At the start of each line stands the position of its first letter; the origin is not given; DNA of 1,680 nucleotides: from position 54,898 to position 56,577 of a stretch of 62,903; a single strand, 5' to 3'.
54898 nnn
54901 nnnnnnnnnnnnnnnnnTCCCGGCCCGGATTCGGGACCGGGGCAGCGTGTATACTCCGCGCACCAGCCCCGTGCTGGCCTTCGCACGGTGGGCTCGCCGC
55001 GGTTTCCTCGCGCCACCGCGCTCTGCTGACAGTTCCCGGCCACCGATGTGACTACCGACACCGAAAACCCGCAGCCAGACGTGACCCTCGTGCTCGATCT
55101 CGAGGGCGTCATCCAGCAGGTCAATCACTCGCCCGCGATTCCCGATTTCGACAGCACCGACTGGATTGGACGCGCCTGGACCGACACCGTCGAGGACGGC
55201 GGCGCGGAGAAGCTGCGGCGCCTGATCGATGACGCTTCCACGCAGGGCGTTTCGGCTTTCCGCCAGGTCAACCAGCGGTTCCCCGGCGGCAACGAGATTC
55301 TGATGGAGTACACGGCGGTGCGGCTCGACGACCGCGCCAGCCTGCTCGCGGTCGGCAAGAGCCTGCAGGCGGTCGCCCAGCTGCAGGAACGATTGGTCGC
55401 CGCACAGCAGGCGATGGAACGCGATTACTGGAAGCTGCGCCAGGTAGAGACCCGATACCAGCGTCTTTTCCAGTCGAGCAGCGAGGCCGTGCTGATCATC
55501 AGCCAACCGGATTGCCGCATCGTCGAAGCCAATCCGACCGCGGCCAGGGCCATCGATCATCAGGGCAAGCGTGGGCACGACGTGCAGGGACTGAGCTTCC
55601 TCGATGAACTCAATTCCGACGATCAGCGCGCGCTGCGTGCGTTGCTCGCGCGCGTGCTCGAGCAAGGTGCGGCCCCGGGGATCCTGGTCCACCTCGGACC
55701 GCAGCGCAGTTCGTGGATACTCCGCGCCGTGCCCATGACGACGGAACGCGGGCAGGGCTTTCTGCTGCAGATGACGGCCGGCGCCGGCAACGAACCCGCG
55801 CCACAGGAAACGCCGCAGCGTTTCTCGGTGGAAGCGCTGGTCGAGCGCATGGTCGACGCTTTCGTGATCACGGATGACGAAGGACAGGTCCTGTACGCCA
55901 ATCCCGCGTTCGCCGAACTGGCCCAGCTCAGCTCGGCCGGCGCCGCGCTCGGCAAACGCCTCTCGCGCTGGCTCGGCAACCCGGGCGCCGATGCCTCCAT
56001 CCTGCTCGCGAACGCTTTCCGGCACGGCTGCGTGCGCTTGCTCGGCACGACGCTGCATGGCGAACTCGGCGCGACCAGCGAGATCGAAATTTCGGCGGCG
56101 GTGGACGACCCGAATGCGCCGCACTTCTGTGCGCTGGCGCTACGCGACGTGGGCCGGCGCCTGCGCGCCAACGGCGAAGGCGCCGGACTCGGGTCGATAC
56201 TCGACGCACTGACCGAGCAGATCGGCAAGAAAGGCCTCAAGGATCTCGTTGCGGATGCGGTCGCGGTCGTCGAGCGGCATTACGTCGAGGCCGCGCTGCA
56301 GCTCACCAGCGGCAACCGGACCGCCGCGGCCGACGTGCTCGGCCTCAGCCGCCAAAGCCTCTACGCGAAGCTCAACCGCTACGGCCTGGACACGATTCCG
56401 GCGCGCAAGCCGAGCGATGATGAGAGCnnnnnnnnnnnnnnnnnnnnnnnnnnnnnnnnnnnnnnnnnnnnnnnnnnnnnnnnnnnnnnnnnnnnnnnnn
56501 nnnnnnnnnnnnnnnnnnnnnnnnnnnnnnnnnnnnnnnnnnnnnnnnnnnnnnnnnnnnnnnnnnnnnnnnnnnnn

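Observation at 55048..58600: PpsR repressor translationally fused to a kinase-less bacteriophytochrome on a gammaproteobacterial-type backbone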

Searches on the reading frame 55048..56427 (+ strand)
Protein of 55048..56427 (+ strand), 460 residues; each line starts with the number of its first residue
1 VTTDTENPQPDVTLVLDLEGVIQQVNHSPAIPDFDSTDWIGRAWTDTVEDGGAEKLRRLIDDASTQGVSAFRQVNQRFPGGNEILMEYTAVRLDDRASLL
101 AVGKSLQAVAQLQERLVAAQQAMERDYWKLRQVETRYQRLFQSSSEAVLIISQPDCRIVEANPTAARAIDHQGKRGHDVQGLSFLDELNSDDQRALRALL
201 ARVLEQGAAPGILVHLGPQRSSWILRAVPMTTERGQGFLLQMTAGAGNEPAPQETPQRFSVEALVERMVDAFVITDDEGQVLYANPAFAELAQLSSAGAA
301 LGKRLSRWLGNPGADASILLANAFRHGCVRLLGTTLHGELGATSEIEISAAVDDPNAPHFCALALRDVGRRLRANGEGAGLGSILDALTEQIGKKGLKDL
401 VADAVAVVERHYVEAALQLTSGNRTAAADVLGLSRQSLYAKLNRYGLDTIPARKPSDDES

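Call 4: search_protein_families(library=pfam, proteins=[window:55048-56427:+], max_evalue=0.01)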
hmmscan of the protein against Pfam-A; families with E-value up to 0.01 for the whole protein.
window:55048-56427:+ (460 aa): 6 families
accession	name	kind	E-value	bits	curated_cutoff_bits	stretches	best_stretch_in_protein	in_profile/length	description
PF08448.16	PAS_4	-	4.2e-21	75.7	23.1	3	142-237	2-97/110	PAS fold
PF13188.13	PAS_8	-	3.6e-15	55.7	21.8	2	262-308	4-49/65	PAS domain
PF00989.32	PAS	-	2e-13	50.7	22.6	2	136-212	2-74/113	PAS fold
PF02954.25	HTH_8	-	3e-12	46.5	22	1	405-445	2-42/42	Bacterial regulatory protein, Fis family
PF13426.13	PAS_9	-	2.5e-11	44.2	27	1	270-328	2-57/103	PAS domain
PF24820.1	Diguanyl_cycl_sensor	-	3.6e-06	27.3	28.1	0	13-76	9-72/109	Diguanylate cyclase-like sensor domain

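Call 5: search_protein_families(library=ncbifam, proteins=[window:55048-56427:+], max_evalue=0.001)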
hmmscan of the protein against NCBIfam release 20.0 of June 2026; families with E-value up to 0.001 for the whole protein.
window:55048-56427:+ (460 aa): 11 families
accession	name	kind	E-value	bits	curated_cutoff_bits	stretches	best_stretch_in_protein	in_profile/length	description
TIGR02040.1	PpsR-CrtJ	equivalog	3.6e-132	441.6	275.4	1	8-447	4-442/442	transcriptional regulator PpsR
TIGR00229.1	sensory_box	domain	3.3e-13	49.9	22.9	0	262-291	8-37/126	PAS domain S-box protein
NF050807.1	TransRegFlbDCaul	equivalog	1.5e-08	34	750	1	390-457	383-450/454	sigma-54-dependent transcriptional regulator FlbD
TIGR01818.1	ntrC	equivalog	4.6e-07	29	558.6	1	378-443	396-461/463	nitrogen regulation protein NR(I)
NF041552.1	TF_PrdR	equivalog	7.3e-07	27.9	795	1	401-446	532-577/577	sigma-54 dependent transcriptional regulator PrdR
NF046020.1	HisKinCckABruc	equivalog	2.2e-06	25.8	1000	0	261-300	88-127/868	cell cycle histidine kinase CckA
NF001659.0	PRK00430.1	equivalog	1.4e-05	25.7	99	1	398-447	48-97/98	DNA-binding transcriptional regulator Fis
NF008176.1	PRK10923.1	equivalog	2.5e-05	23.1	620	1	386-447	407-468/469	nitrogen regulation protein NR(I)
NF008469.0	PRK11361.1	equivalog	3.7e-05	22.6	714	1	391-449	404-458/461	acetoacetate metabolism transcriptional regulator AtoC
NF047874.1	MASE3_PAS_HK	subfamily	0.00011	21.1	560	0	109-198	239-324/655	MASE3 domain-containing sensor histidine kinase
NF002517.0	PRK01905.1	equivalog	0.00035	21.1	122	1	405-447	34-76/77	Fis family transcriptional regulator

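Call 7: search_solved_structures(query=window:55048-56427:+, max_evalue=0.00001)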
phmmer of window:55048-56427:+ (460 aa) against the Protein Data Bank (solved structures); distinct sequences matched with E-value up to 0.00001: 3.
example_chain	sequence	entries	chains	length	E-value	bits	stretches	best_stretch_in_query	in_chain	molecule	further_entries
4hh2_A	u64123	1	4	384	2.8e-30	109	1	10-370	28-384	Transcriptional regulator, PpsR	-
4hh3_A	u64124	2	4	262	5.3e-19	71.8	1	10-193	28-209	Transcriptional regulator, PpsR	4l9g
4l9e_A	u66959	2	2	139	7.1e-09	38.4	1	108-210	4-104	Transcriptional regulator, PpsR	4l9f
